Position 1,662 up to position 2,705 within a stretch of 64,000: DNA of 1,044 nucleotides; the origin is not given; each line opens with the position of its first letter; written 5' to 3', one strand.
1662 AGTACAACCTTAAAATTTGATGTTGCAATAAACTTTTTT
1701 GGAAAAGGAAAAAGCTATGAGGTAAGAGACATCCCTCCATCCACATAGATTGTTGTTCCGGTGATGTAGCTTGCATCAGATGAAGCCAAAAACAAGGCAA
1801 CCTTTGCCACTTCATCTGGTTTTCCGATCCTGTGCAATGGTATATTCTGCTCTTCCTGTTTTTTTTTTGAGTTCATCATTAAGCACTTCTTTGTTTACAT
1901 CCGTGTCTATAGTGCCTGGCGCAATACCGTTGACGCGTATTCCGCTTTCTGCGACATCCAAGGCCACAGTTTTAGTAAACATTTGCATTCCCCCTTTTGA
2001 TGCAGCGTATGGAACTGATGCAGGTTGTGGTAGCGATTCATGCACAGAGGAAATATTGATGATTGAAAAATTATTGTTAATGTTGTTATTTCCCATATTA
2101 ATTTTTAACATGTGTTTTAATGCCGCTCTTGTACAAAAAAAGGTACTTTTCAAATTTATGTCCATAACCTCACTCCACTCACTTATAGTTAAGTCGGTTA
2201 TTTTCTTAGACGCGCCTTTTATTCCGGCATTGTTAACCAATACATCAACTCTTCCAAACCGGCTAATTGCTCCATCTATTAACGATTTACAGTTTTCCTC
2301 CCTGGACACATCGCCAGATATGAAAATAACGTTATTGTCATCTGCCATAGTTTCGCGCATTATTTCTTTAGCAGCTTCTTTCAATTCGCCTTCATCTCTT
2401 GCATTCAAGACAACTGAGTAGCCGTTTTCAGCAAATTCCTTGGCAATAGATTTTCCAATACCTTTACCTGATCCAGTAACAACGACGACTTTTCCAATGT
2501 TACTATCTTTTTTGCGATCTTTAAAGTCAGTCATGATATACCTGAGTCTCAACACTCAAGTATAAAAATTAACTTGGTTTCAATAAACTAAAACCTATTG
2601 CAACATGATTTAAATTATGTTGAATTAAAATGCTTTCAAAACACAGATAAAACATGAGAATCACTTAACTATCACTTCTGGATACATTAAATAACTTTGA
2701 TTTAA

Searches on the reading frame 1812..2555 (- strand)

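Call 29: search_protein_families(library=pfam, proteins=[window:1812-2555:-], max_evalue=0.01)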
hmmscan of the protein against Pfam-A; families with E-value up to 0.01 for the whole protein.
window:1812-2555:- (247 aa): 10 families
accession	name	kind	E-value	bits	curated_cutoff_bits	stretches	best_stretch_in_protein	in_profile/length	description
PF00106.31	adh_short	-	6e-58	196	26.6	1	22-227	1-193/195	short chain dehydrogenase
PF13561.12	adh_short_C2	-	1.8e-45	155.8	27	1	31-232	6-193/236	Enoyl-(Acyl carrier protein) reductase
PF08659.16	KR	-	6.6e-09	36.4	22.6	1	24-137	3-115/180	KR domain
PF23441.1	SDR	-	1.5e-06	28.2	27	1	24-233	10-211/258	SDR-like rossmann domain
PF02737.24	3HCDH_N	-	0.00041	20.7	22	1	24-70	2-47/180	3-hydroxyacyl-CoA dehydrogenase, NAD binding domain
PF03807.23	F420_oxidored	-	0.00093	20.2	21.6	1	24-79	3-65/94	NADP oxidoreductase coenzyme F420-dependent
PF02719.21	Polysacc_synt_2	-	0.00095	18.9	20.2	1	24-110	1-85/293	Polysaccharide biosynthesis protein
PF08643.16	DUF1776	-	0.0024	17.8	25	0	119-219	108-202/294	Fungal family of unknown function (DUF1776)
PF01370.27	Epimerase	-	0.0029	17.5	20.9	1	24-187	1-146/240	NAD dependent epimerase/dehydratase family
PF05368.20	NmrA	-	0.0084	16.2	27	0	22-98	4-72/298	NmrA-like family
